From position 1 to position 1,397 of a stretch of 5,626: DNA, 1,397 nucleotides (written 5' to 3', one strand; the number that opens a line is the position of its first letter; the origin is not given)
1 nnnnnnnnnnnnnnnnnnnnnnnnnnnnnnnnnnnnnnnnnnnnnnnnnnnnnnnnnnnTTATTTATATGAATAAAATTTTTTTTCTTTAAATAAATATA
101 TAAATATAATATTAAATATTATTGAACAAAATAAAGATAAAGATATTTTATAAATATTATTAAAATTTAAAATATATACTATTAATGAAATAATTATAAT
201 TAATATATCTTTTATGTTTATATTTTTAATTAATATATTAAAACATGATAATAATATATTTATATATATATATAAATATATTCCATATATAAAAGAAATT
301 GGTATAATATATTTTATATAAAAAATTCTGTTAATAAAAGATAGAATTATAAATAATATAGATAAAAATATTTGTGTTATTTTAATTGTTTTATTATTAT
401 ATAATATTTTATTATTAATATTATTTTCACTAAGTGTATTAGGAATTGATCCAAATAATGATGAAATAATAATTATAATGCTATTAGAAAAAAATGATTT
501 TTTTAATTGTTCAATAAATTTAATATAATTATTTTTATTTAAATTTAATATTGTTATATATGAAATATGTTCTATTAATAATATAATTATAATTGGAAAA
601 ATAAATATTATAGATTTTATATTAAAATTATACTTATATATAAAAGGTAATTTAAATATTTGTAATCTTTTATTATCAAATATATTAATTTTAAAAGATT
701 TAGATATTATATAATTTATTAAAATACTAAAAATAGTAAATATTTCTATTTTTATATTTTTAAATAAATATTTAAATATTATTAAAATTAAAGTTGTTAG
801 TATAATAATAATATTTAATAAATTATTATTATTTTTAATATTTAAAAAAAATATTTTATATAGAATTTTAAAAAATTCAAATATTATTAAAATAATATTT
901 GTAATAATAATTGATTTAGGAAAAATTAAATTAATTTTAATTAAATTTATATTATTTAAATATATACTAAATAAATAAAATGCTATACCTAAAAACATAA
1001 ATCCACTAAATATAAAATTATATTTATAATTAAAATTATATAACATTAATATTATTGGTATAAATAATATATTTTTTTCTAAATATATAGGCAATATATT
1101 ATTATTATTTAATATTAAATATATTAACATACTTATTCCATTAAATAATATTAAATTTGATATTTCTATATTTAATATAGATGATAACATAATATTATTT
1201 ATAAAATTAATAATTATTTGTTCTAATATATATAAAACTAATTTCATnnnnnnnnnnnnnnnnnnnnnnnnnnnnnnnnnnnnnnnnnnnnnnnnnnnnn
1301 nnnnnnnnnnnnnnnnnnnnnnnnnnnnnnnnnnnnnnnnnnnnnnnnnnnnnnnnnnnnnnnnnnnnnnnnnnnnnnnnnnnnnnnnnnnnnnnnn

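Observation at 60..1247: UraA-like nucleobase permease on the pectinase plasmid: extremely low GC yet intact, with a diverged substrate-binding segment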

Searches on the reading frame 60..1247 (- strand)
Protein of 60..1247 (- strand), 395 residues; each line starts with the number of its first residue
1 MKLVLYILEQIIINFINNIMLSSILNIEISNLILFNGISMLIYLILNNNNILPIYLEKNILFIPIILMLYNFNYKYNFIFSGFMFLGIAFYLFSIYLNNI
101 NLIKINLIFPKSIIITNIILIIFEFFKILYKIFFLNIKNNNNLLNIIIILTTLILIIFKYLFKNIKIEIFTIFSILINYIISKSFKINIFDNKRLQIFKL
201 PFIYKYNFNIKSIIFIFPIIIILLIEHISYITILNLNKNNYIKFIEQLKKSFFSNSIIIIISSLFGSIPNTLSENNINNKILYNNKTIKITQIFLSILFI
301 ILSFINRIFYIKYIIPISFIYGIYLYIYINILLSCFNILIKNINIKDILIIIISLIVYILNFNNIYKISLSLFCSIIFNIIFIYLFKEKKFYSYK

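Call 4: search_protein_families(library=pfam, proteins=[window:60-1247:-], max_evalue=10)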
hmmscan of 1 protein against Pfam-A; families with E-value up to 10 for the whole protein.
window:60-1247:- (395 aa): 2 families
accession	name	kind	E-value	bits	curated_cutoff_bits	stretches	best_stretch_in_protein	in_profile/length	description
PF00860.26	Xan_ur_permease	-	3.9e-14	52.6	27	1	29-357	39-379/389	Permease family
PF16983.11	MFS_MOT1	-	0.8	10.5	30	1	247-325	28-105/111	Molybdate transporter of MFS superfamily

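Call 5: search_protein_families(library=ncbifam, proteins=[window:60-1247:-], max_evalue=10)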
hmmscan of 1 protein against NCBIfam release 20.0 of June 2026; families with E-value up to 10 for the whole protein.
window:60-1247:- (395 aa): 2 families
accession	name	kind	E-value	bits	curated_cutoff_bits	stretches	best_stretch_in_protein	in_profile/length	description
NF007995.0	PRK10720.1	equivalog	2.1e-25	89.4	477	1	11-363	25-378/429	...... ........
TIGR00801.1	ncs2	superfamily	2.3e-15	56.5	291.8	1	29-359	43-383/415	NCS2 family nucleobase:cation symporter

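Call 6: search_solved_structures(query=window:60-1247:-, max_evalue=10, show_alignments=3)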
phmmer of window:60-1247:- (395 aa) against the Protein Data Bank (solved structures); distinct sequences matched with E-value up to 10: 3.
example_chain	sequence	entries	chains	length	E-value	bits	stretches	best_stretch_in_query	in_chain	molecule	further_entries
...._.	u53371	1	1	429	1.3e-25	93.7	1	8-361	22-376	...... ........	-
5xls_A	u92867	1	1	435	1.4e-25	93.6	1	8-361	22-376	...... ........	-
8omz_A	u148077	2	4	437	2.9e-25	92.6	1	8-361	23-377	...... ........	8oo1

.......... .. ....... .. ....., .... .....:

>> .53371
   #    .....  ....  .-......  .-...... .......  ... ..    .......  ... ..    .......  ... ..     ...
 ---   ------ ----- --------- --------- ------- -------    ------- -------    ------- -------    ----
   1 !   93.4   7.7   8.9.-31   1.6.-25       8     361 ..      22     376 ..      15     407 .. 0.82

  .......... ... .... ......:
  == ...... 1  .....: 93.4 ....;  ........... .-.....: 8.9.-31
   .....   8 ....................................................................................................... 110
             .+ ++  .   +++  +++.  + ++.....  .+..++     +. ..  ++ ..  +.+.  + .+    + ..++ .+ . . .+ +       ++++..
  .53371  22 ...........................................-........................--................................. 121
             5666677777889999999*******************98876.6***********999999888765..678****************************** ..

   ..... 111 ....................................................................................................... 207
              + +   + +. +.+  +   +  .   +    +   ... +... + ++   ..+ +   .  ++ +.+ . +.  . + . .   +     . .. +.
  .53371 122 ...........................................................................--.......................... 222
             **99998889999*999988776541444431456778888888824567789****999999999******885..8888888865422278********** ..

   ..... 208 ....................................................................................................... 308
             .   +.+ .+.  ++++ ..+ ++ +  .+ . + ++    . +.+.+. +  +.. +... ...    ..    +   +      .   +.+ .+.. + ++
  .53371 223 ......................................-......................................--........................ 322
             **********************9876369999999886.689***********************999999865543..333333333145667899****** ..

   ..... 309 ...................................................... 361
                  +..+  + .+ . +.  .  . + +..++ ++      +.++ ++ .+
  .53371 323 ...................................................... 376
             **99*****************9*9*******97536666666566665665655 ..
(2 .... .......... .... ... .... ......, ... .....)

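Call 14: search_dna_similar(query=window:60-1247:-, collection=plasmids, mode=protein, max_rows=60, max_evalue=0.001)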
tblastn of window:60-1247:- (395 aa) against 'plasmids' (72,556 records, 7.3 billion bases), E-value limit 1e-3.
No match.

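Call 40: find_homologous_proteins(query=window:60-1247:-, max_evalue=0.001)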
Query window:60-1247:- (395 aa): 5 proteins with E <= 0.001 among 8000 candidates.
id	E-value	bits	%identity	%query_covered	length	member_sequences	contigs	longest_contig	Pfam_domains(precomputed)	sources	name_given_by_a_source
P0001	4.4e-210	716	100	100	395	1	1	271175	PF00860.27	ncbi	-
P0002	3.2e-99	351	61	100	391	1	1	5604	PF00860.27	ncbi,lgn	-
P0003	7.1e-99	350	58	88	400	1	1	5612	PF00860.27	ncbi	-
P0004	1.4e-20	92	39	78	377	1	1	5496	PF00860.27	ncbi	-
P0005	3.2e-6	45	40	37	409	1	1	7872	-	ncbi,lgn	-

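Call 41: find_encoding_contigs(protein=P0001, flank=10000, max_places=4)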
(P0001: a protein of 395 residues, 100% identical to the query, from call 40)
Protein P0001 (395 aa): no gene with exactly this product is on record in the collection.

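Call 55: list_cluster_members(proteins=[P0001, P0002, P0003, P0004, P0005])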
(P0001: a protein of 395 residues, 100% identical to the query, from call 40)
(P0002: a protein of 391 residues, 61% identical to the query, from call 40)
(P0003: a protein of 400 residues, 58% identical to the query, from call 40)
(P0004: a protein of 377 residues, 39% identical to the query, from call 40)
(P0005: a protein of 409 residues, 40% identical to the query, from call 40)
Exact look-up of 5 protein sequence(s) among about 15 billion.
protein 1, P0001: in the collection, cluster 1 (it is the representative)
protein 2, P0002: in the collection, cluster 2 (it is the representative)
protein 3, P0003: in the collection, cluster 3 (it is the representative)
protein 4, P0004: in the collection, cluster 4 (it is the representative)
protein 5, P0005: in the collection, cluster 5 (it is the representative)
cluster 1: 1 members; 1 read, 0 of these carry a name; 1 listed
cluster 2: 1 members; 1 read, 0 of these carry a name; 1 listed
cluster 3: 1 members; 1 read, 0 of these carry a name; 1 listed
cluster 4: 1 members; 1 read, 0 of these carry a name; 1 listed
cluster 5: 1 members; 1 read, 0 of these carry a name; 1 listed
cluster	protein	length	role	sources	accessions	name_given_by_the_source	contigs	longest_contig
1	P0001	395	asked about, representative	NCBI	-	-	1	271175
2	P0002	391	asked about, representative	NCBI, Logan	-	-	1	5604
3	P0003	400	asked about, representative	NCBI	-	-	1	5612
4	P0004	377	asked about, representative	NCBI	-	-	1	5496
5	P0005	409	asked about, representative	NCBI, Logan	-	-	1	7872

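Call 56: find_related_loci(query=window:60-1247:-, collection=genome_contigs, flank=10000)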
Query window:60-1247:- (395 aa) in genome_contigs; peptide patterns used: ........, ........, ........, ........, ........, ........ (x = any residue, [..] = any of these).
339 stretches matched a pattern, but none encodes a relative of the query by tblastn (E <= 1e-3).
